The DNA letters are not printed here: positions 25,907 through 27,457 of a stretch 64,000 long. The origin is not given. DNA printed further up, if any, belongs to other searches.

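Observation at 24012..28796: Tightly overlapped four-gene operon: BatA_N membrane protein, HxH-less dihydroorotase-like protein, DUF4199 membrane protein and a GT2 polyprenyl-phosphate glycosyltransferase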

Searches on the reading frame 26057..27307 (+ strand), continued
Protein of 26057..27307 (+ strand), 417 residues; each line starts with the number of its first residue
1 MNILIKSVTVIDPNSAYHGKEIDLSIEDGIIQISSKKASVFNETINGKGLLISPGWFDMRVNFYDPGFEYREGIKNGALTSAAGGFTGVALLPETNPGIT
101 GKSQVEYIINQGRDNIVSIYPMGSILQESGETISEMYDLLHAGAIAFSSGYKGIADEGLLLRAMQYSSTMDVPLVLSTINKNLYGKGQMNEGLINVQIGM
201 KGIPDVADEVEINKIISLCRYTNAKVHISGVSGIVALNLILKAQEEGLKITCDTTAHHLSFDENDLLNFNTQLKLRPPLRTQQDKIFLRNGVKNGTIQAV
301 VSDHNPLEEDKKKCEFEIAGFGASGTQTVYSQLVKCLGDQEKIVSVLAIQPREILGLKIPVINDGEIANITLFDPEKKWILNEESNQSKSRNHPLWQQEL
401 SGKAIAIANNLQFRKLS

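Call 42: predict_structure(alignment_id=A1)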
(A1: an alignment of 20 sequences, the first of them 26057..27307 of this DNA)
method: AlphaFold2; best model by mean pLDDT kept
length: 417 residues; sequences in the alignment: 20
mean_pLDDT: 86.5   pTM: 0.89
mean pLDDT of the five models: 86.5, 85.1, 84.9, 83.4, 83.1
residues with pLDDT >= 90: 265; 70-90: 91; 50-70: 45; < 50: 16
segments of 3 or more residues with pLDDT < 50: 188-195, 317-320
pLDDT, mean of each block of 10 residues (from residue 1): 93 97 94 70 91 97 70 88 97 85 92 93 85 89 94 84 93 88 59 47 76 94 94 93 96 94 73 67 94 97 77 49 83 95 97 97 96 97 88 86 96 91
secondary structure, 60 per line:
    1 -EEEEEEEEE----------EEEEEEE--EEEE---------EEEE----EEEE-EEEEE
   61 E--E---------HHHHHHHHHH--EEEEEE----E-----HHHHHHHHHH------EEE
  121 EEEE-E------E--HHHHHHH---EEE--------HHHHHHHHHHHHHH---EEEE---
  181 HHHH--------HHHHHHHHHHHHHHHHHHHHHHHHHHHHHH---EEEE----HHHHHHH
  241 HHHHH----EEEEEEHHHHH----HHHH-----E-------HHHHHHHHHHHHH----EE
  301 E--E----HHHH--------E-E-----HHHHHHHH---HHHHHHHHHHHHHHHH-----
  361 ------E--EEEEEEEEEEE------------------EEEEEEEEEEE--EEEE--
elements in order: E2-10 E21-27 E30-33 E43-46 E51-54 E56-61 H74-83 E86-91 H102-111 E118-124 H136-142 E146-148 H157-170 E174-177 H181-184 H193-222 E226-229 H234-245 E250-255 H256-260 H265-268 H282-294 E299-301 H309-312 H329-336 H340-355 E370-380 E399-409 E412-415

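Call 48: fold_search(model_id=the predicted structure, library=pdb)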
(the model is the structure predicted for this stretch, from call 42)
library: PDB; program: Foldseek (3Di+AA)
matches with E <= 10: 1752; with E <= 0.001: 301
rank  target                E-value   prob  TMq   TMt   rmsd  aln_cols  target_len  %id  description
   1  3d6n_A                4.1e-42  1.00  0.91  0.89   2.7       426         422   33  Crystal Structure of Aquifex Dihydroorotase Activated by Aspartate Transcarbamoylase (released 2009-01-20)
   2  4bjh_A                6.7e-42  1.00  0.90  0.89   2.8       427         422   33  Crystal Structure of the Aquifex Reactor Complex Formed by Dihydroorotase (H180A, H232A) with Dihydroorotate and Aspar (released 2013-12-18)
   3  4yiw_A                9.3e-37  1.00  0.90  0.88   2.8       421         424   28  DIHYDROOROTASE FROM BACILLUS ANTHRACIS WITH SUBSTRATE BOUND (released 2016-08-10)
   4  2z00                  1.6e-36  1.00  0.90  0.89   2.8       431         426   24  Crystal structure of dihydroorotase from Thermus thermophilus (released 2007-11-06)
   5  3mpg_A                2.0e-36  1.00  0.90  0.88   2.8       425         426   28  Dihydroorotase from Bacillus anthracis (released 2010-11-10)
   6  3gri_B                3.3e-36  1.00  0.89  0.88   3.0       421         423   27  The Crystal Structure of a Dihydroorotase from Staphylococcus aureus (released 2009-05-19)
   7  1xrf                  5.1e-36  1.00  0.77  0.87   3.8       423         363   29  The Crystal Structure of a Novel, Latent Dihydroorotase from Aquifex aeolicus at 1.7 A resolution (released 2005-07-05)
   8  3gri_A                2.2e-35  1.00  0.88  0.87   3.2       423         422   27  The Crystal Structure of a Dihydroorotase from Staphylococcus aureus (released 2009-05-19)
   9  6gde                  3.0e-35  1.00  0.77  0.88   3.7       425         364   29  DIHYDROOROTASE FROM AQUIFEX AEOLICUS STANDARD (P,T) (released 2019-01-30)
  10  6gdf                  3.8e-35  1.00  0.77  0.86   4.0       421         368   30  DIHYDROOROTASE FROM AQUIFEX AEOLICUS UNDER 600 BAR OF HYDROSTATIC PRESSURE (released 2019-01-30)
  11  6gdd                  1.1e-34  1.00  0.78  0.87   3.6       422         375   30  DIHYDROOROTASE FROM AQUIFEX AEOLICUS UNDER 1200 BAR OF HYDROSTATIC PRESSURE (released 2019-01-30)
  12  1xrt_B                1.2e-34  1.00  0.78  0.87   4.0       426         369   30  The Crystal Structure of a Novel, Latent Dihydroorotase from Aquifex Aeolicus at 1.7 A Resolution (released 2005-07-05)
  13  1xrt_A                1.6e-34  1.00  0.77  0.87   4.8       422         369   29  The Crystal Structure of a Novel, Latent Dihydroorotase from Aquifex Aeolicus at 1.7 A Resolution (released 2005-07-05)
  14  3hm7_C                1.3e-32  1.00  0.85  0.81   3.3       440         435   24  Crystal structure of allantoinase from Bacillus halodurans C-125 (released 2009-06-09)
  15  3hm7_A                6.9e-32  1.00  0.85  0.81   3.2       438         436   24  Crystal structure of allantoinase from Bacillus halodurans C-125 (released 2009-06-09)
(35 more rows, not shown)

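Call 64: find_encoding_contigs(protein=P0038, flank=8000, max_places=1)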
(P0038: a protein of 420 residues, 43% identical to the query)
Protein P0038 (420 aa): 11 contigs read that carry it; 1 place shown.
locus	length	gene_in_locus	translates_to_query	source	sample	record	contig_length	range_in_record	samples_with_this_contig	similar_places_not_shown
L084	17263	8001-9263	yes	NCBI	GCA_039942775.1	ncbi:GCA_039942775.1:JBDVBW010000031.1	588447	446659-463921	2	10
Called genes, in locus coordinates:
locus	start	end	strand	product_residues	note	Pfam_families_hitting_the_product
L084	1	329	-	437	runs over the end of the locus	PF00919:UPF0004, PF04055:Radical_SAM, PF18693:TRAM_2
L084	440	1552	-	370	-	PF18962:Por_Secre_tail (weak)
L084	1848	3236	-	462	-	PF02321:OEP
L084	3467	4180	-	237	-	PF00005:ABC_tran, PF02463:SMC_N, PF13304:AAA_21 (faint)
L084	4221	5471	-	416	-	PF25917:BSH_RND (faint), PF25967:RND-MFP_C (faint), PF25989:YknX_C (weak)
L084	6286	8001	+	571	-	-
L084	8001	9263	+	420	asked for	PF01979:Amidohydro_1 (faint), PF12890:DHOase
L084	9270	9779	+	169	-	PF13858:DUF4199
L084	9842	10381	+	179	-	PF13858:DUF4199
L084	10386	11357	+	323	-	PF00535:Glycos_transf_2, PF10111:Glyco_tranf_2_2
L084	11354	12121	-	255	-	PF13489:Methyltransf_23, PF08241:Methyltransf_11, PF05148:Methyltransf_8 (weak), PF08242:Methyltransf_12 (weak), PF13649:Methyltransf_25, PF13847:Methyltransf_31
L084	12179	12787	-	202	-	-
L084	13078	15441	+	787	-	PF03030:H_PPase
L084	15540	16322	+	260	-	PF12412:DUF3667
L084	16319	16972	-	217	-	PF03602:Cons_hypoth95 (weak), PF05175:MTS, PF05971:Methyltransf_10 (weak), PF06325:PrmA (weak), PF13847:Methyltransf_31, PF13649:Methyltransf_25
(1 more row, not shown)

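Call 65: find_encoding_contigs(protein=P0113, flank=8000, max_places=1)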
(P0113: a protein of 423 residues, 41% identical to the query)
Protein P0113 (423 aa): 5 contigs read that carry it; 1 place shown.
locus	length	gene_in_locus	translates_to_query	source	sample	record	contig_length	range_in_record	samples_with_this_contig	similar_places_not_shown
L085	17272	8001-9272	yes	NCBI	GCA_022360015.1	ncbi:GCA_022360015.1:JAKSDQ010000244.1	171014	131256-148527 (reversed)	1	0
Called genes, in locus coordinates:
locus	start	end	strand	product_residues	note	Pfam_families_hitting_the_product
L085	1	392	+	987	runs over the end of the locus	PF01565:FAD_binding_4, PF02913:FAD-oxidase_C, PF13183:Fer4_8 (weak), PF13534:Fer4_17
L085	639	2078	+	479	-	-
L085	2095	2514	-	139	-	PF00072:Response_reg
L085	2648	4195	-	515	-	PF00171:Aldedh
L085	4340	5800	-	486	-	PF00089:Trypsin, PF13365:Trypsin_2, PF14685:PDZ_Tricorn (faint), PF00595:PDZ, PF13180:PDZ_2, PF17820:PDZ_6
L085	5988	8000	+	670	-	PF07584:BatA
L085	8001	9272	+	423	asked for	PF12890:DHOase, PF01979:Amidohydro_1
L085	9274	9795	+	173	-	PF13858:DUF4199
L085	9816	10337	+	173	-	PF09991:DUF2232 (weak), PF13858:DUF4199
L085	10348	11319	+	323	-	PF00535:Glycos_transf_2, PF10111:Glyco_tranf_2_2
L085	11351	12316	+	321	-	PF00535:Glycos_transf_2, PF10111:Glyco_tranf_2_2, PF13641:Glyco_tranf_2_3, PF13632:Glyco_trans_2_3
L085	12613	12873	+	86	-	PF13366:PDDEXK_3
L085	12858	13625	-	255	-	PF13489:Methyltransf_23, PF08241:Methyltransf_11, PF13649:Methyltransf_25, PF08242:Methyltransf_12, PF13847:Methyltransf_31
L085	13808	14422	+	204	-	PF04542:Sigma70_r2, PF08281:Sigma70_r4_2, PF04545:Sigma70_r4 (weak)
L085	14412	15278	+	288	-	-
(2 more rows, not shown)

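Call 86: search_protein_representatives(alignment_id=A1)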
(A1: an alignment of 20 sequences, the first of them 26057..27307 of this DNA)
Query: 20 sequences, 421 profile positions. Proteins with E-value up to 0.001 (for the whole library): 26438; up to 1e-10: 15300; up to 1e-30: 5166. The best 150 are listed.
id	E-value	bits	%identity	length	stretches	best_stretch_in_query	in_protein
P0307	1.0e-177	607.5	-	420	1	1-417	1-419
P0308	2.4e-176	603.0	-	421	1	1-415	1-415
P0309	6.1e-176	601.6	-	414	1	3-414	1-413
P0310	8.1e-170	581.5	-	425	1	2-418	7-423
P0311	1.8e-166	570.5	-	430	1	1-415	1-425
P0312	8.3e-165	565.0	-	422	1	1-420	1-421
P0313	2.4e-164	563.4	-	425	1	1-416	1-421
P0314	4.0e-161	552.8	-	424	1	1-418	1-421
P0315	9.6e-161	551.6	-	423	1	1-415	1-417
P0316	1.1e-160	551.4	-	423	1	2-419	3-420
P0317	1.9e-160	550.6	-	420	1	1-416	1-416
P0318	9.8e-160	548.2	-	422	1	2-418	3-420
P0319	1.1e-159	548.1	-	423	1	3-414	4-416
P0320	7.7e-159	545.3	-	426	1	1-419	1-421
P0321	1.2e-157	541.4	-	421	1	1-419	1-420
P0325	4.6e-156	536.1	-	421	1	1-418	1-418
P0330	3.2e-155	533.4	-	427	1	1-418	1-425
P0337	2.3e-153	527.3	-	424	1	1-418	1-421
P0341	3.1e-152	523.5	-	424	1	2-419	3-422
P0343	5.6e-152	522.7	-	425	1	1-419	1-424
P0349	2.1e-150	517.5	-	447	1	4-418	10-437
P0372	2.8e-145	500.6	-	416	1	19-419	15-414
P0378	9.4e-144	495.6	-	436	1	2-418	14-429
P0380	1.2e-143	495.2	-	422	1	1-418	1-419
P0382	1.3e-143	495.1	-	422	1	1-415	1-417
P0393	2.3e-142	491.0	-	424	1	1-415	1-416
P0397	8.5e-142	489.2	-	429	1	4-418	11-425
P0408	3.0e-140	484.0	-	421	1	2-418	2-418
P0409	3.6e-140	483.8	-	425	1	5-419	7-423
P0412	1.4e-139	481.9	-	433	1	3-418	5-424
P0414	2.7e-139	480.9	-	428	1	2-418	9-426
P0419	5.5e-139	479.9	-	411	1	1-412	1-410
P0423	1.4e-138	478.5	-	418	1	1-419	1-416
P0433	1.9e-137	474.8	-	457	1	3-418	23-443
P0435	3.1e-137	474.1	-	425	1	1-417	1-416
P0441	5.7e-137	473.2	-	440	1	1-418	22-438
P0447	9.8e-136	469.2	-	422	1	1-418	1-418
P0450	1.8e-135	468.3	-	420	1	3-417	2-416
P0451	2.2e-135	468.0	-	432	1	3-417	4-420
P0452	3.2e-135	467.5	-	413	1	1-409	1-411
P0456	6.9e-135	466.4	-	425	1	3-415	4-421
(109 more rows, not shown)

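Call 88: list_cluster_members(proteins=[P0001, P0412, P0419, P0307, P0330, P0349, P0378, P0433, P0441, P0456])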
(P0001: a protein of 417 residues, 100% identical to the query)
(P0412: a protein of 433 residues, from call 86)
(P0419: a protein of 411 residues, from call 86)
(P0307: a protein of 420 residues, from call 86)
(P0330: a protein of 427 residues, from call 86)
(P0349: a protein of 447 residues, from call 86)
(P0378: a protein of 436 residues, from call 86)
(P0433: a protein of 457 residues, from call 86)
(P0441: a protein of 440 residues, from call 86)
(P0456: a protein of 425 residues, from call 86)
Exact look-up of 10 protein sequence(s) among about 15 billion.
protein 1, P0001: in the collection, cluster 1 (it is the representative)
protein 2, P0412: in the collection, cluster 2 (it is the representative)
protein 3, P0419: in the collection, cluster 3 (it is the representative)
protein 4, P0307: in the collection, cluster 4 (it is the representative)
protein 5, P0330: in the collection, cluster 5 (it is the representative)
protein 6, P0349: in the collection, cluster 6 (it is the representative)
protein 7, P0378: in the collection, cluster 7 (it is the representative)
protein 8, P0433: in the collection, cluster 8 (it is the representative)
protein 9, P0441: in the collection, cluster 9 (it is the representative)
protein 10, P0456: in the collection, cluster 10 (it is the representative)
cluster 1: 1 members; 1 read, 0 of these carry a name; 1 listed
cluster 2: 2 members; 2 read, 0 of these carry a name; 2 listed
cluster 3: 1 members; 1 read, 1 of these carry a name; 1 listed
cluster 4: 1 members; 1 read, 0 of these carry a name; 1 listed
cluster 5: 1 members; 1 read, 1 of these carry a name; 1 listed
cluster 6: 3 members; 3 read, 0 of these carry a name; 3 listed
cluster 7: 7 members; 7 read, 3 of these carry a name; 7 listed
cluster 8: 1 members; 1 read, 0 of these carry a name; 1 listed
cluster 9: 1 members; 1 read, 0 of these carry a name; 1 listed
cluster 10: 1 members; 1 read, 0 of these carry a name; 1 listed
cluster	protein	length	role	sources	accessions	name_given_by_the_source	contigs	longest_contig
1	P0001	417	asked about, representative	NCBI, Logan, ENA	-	-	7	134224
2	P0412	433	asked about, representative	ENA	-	-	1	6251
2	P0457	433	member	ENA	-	-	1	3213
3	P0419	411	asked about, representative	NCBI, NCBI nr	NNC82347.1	MAG: dihydroorotase [Flavobacteriales bacterium] | dihydroorotase [Flavobacteriales bacterium]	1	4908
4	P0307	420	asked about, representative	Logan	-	-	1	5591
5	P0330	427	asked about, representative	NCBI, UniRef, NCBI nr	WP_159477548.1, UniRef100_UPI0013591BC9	dihydroorotase family protein [Dyadobacter sp. 3J3] | dihydroorotase n=1 Tax=Dyadobacter sp. 3J3 TaxID=2606600 RepID=UPI0013591BC9 | dihydroorotase [Dyadobacter sp. 3J3]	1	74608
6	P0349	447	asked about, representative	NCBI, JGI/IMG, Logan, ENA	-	-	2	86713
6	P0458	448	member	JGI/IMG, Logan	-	-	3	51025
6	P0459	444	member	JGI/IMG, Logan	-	-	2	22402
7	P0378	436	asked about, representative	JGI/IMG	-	dihydroorotase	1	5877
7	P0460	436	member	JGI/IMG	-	dihydroorotase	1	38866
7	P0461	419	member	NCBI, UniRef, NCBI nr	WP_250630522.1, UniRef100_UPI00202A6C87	dihydroorotase [Rhodoflexus caldus] | dihydroorotase n=1 Tax=Rhodoflexus caldus TaxID=2891236 RepID=UPI00202A6C87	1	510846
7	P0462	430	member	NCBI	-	-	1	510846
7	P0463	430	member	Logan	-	-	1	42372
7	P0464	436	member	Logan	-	-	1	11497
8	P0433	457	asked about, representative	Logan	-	-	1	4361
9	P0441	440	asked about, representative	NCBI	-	-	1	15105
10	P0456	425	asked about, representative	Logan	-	-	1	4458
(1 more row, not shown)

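Call 89: find_encoding_contigs(protein=P0412, flank=6000, max_places=2)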
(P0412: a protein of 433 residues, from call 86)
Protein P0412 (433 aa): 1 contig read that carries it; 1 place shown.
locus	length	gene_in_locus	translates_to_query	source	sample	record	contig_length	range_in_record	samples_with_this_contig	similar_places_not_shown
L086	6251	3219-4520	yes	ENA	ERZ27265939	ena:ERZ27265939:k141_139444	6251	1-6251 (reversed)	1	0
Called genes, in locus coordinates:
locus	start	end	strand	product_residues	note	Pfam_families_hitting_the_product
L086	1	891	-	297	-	?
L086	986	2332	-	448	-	PF01820:Dala_Dala_lig_N, PF02786:CPSase_L_D2 (weak), PF02222:ATP-grasp (faint), PF07478:Dala_Dala_lig_C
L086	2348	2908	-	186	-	-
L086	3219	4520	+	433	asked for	PF01979:Amidohydro_1, PF07969:Amidohydro_3 (faint), PF12890:DHOase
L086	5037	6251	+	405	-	?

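Call 92: list_cluster_members(proteins=[P0318, P0319, P0380, P0372, P0423, P0343, P0337, P0382, P0397, P0409])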
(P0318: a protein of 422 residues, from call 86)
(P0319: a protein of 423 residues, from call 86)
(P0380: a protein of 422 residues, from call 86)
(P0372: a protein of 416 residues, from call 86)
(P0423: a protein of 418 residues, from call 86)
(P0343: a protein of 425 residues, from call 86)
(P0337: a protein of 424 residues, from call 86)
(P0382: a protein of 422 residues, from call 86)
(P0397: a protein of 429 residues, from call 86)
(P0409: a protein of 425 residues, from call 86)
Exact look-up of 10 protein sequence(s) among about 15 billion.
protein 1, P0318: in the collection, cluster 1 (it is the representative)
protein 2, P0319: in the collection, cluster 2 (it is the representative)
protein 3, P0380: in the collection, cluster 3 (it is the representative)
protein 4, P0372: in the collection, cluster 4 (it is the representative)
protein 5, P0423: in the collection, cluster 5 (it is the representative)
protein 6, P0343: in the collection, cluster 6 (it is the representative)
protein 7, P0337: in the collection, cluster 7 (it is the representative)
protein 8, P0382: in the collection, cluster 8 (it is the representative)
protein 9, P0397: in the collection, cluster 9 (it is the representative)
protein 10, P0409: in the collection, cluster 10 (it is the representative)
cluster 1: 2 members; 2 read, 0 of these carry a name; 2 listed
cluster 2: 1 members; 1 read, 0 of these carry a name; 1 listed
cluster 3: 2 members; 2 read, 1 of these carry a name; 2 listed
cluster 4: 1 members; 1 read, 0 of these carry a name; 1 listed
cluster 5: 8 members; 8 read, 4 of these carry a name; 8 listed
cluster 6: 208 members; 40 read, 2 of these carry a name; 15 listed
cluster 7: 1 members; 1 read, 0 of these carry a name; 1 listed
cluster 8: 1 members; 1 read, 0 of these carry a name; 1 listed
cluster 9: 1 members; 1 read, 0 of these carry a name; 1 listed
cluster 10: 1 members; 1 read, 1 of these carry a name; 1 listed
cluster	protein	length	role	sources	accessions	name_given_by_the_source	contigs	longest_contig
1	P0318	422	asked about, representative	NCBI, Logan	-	-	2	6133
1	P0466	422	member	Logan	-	-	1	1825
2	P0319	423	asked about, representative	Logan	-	-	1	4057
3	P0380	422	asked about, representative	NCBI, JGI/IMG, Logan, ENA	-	dihydroorotase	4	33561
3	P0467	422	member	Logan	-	-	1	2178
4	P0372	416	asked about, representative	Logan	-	-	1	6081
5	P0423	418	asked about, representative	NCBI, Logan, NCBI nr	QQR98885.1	MAG: dihydroorotase [Sphingobacteriales bacterium]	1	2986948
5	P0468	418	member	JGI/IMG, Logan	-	dihydroorotase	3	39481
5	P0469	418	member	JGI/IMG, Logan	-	dihydroorotase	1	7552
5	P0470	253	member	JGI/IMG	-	dihydroorotase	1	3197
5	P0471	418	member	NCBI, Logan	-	-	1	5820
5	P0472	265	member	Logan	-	-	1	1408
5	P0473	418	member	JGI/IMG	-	-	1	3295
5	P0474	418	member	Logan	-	-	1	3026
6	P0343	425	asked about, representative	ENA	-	-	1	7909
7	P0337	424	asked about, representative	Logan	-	-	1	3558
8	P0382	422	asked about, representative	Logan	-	-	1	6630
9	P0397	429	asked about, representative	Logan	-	-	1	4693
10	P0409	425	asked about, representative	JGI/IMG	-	dihydroorotase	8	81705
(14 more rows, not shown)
